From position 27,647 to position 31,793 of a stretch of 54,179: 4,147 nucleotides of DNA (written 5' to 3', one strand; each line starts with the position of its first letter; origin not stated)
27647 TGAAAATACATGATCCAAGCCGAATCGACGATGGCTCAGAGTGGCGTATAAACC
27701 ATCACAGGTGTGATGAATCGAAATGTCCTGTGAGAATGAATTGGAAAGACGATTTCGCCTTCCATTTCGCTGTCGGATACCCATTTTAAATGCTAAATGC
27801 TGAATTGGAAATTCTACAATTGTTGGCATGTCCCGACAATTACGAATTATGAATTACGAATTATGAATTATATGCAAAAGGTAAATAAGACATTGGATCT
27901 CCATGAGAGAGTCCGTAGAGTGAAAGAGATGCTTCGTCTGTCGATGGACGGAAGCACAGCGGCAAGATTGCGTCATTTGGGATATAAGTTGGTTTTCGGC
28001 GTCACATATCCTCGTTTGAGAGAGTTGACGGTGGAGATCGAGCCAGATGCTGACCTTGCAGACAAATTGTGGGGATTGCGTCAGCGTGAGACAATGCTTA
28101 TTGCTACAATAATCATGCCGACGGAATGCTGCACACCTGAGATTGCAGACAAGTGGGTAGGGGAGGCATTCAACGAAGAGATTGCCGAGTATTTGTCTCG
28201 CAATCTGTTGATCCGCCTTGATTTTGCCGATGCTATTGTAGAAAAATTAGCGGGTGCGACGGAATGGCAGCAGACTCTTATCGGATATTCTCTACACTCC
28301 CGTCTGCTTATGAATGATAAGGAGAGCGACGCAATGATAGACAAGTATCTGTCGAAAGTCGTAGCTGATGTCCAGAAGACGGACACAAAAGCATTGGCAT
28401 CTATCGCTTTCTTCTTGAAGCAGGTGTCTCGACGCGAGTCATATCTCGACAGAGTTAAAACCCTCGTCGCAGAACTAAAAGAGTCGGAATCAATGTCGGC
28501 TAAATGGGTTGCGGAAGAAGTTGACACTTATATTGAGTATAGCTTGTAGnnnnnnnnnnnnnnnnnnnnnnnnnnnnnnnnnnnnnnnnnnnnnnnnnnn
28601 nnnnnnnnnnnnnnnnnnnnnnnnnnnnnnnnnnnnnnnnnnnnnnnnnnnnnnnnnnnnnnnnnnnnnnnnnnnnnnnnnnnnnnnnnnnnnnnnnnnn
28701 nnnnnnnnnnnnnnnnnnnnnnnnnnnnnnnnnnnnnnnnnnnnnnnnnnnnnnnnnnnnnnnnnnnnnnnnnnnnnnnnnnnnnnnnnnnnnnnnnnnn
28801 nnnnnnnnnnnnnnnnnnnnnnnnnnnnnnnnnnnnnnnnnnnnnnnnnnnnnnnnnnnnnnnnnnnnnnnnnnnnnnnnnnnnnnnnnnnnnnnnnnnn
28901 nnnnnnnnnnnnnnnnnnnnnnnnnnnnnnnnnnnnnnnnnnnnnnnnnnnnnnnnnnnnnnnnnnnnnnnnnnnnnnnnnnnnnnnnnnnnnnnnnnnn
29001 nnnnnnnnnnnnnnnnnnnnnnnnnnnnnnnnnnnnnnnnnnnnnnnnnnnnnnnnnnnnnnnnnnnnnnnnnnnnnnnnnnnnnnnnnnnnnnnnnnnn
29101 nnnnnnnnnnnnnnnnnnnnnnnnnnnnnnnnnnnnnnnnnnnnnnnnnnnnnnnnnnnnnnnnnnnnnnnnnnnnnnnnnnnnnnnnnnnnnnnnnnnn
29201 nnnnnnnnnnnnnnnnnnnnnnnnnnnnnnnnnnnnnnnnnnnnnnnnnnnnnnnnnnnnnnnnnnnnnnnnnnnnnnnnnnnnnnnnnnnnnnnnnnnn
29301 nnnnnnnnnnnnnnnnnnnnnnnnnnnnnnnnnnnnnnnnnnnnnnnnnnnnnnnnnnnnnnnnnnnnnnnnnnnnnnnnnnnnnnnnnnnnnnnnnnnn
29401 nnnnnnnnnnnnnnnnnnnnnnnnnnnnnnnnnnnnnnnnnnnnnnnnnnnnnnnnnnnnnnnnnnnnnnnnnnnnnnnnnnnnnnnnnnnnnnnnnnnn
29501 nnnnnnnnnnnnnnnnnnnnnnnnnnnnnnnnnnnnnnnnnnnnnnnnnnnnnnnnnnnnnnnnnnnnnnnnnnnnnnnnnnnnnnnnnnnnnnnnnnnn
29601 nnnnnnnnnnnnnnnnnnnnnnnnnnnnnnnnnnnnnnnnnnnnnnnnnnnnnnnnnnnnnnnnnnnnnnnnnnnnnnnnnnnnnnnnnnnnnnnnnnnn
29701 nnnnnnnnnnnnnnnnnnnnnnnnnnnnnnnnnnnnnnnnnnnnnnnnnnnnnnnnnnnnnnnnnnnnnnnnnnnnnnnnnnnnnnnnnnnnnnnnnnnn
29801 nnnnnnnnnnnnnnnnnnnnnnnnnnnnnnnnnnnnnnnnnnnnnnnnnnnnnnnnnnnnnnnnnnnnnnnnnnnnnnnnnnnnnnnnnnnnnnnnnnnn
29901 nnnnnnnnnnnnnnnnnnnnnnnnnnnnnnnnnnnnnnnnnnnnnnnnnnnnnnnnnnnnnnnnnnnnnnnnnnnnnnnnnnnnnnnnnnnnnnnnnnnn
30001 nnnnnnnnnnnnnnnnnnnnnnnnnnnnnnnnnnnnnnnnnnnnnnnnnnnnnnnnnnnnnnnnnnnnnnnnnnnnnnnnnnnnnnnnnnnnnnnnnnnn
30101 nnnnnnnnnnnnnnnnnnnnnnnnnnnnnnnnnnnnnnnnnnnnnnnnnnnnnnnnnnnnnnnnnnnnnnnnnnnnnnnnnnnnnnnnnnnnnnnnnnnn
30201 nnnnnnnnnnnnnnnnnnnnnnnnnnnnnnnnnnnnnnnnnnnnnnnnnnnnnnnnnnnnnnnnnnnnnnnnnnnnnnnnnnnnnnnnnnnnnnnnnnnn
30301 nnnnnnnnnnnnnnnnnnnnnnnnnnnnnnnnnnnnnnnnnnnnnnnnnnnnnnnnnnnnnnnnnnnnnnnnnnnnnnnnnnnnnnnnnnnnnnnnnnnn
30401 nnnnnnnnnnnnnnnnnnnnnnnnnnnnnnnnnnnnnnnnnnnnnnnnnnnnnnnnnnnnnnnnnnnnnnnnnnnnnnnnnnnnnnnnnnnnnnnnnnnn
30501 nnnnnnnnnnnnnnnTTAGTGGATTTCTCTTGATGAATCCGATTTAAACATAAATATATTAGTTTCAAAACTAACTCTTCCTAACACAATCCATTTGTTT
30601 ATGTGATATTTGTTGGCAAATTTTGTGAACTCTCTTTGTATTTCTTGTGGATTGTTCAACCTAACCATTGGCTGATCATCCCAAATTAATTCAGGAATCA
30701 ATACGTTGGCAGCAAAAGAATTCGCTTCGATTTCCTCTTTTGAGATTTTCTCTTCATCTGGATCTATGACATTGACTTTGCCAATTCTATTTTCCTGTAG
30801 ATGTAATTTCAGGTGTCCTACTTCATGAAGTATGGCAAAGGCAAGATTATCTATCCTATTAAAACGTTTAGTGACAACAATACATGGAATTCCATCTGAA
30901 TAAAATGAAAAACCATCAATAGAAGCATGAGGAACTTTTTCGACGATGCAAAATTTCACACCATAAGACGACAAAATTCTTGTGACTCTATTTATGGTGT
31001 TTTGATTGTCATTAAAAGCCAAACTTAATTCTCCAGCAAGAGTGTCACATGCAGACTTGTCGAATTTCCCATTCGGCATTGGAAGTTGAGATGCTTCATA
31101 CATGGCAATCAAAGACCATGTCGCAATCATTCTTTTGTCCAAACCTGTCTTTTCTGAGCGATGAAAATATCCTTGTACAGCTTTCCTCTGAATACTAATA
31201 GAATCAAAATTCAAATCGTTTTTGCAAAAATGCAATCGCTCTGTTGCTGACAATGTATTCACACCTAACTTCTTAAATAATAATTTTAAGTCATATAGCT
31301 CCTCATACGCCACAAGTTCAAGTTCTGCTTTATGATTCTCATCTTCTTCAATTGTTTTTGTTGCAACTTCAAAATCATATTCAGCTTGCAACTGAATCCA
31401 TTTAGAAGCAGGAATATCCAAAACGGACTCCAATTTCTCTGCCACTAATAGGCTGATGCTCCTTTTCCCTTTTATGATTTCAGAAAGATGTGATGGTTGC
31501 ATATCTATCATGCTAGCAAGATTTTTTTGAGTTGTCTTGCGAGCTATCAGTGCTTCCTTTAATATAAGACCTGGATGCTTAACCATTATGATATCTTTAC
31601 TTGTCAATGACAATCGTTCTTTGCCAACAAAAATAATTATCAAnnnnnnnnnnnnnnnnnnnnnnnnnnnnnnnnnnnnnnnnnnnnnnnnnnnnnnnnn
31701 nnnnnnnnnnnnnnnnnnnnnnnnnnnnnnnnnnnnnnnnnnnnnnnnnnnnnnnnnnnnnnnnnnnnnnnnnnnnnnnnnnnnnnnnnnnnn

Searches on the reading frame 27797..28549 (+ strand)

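Call 3: search_protein_families(library=pfam, proteins=[window:27797-28549:+], max_evalue=0.1)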
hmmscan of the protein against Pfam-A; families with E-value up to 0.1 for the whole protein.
window:27797-28549:+ (250 aa): 1 family
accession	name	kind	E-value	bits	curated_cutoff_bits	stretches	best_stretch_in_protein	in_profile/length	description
PF08713.17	DNA_alkylation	-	0.041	14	21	0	66-132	27-105/213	DNA alkylation repair enzyme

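Call 4: search_protein_families(library=padloc, proteins=[window:27797-28549:+], max_evalue=0.1)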
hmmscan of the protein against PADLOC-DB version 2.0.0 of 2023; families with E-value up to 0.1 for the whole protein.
window:27797-28549:+ (250 aa): 0 families

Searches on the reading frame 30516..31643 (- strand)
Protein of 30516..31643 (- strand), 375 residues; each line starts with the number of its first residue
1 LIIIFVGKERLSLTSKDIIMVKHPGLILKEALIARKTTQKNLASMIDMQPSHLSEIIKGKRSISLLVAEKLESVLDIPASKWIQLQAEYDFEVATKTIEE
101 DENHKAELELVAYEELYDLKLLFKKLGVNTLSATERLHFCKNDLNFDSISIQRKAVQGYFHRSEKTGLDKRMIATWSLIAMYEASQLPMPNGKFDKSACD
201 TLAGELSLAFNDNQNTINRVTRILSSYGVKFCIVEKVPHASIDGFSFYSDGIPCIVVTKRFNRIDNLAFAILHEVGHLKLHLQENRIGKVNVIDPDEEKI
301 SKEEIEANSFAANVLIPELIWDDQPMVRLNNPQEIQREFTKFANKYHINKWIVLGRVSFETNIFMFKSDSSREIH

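Call 3: search_protein_families(library=pfam, proteins=[window:30516-31643:-], max_evalue=0.1)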
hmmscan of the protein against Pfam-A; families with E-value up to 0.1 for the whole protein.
window:30516-31643:- (375 aa): 4 families
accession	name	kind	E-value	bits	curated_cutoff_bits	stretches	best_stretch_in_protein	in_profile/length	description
PF01381.28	HTH_3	-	2.2e-10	40.8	23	1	28-80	1-53/55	Helix-turn-helix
PF06114.19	Peptidase_M78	-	9.1e-08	32.4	22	1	235-318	11-89/123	IrrE N-terminal-like domain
PF12844.13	HTH_19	-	0.0033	17.7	30.2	1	28-70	4-46/64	Helix-turn-helix domain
PF13443.12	HTH_26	-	0.023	15.4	22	1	28-76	2-51/63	Cro/C1-type HTH DNA-binding domain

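Call 4: search_protein_families(library=padloc, proteins=[window:30516-31643:-], max_evalue=0.1)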
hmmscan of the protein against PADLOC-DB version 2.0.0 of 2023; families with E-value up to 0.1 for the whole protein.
window:30516-31643:- (375 aa): 22 families
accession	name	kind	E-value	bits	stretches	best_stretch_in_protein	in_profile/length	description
PDLC03982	PD-Lambda-2_B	-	7.3e-35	119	1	38-369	74-385/402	-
PDLC03948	RmrA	-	4.7e-14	50.1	2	196-318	136-253/397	-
PDLC03947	RmrA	-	5.1e-14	49.9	2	194-318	136-254/383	-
PDLC03952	RmrA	-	9.2e-14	49.1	1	190-318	144-266/395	-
PDLC03954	RmrA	-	1.2e-11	42.1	1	195-318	137-254/380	-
PDLC03946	RmrA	-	3e-11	40.7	1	203-318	128-230/357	-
PDLC03949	RmrA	-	1.9e-10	38.2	1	196-318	120-228/363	-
PDLC03945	RmrA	-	1.3e-09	35.8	1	225-332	167-269/394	-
PDLC03944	RmrA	-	7e-09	33.2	1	197-321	126-248/384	-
PDLC03950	RmrA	-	7.3e-09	33.1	1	201-318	136-241/369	-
PDLC03951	RmrA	-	7.6e-09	33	2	198-318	135-249/400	-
PDLC04141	capP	-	2.4e-08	31.8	1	238-324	39-121/242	capP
PDLC03953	RmrA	-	7.1e-08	30.1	1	180-318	110-246/373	-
PDLC02926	HTH_VI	-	1.4e-07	29.7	1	33-97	11-75/92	-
PDLC03955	RmrA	-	2.1e-06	25.2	1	195-321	143-256/371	-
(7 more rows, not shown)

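Call 6: search_protein_families(library=ncbifam, proteins=[window:30516-31643:-], max_evalue=0.1)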
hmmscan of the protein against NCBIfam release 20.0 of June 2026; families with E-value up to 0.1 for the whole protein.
window:30516-31643:- (375 aa): 7 families
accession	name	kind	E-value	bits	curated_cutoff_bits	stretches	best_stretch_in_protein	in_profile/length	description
TIGR02607.1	antidote_HigA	equivalog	3.1e-13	49.3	47.7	1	22-96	5-80/81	HigA family addiction module antitoxin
NF052239.1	antitox_spr1629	equivalog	1.9e-09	37.1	335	1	228-334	170-271/377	spr1629 family repressor/antitoxin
NF007238.0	PRK09672.1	equivalog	0.00088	18.5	274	1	267-317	165-206/309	phage exclusion protein Lit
NF010465.0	PRK13890.1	equivalog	0.0012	19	96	1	34-81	16-63/121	conjugal transfer protein TrbA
NF038310.1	lysogeny_AimR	equivalog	0.01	14.9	70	1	29-119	2-87/365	AimR family lysis-lysogeny pheromone receptor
TIGR00270.2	TIGR00270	equivalog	0.011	15.5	110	1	26-78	78-130/159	multiprotein bridging factor aMBF1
NF047948.1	male_kill_WMK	equivalog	0.014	14.8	300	1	24-88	163-227/300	WO male-killing family protein Wmk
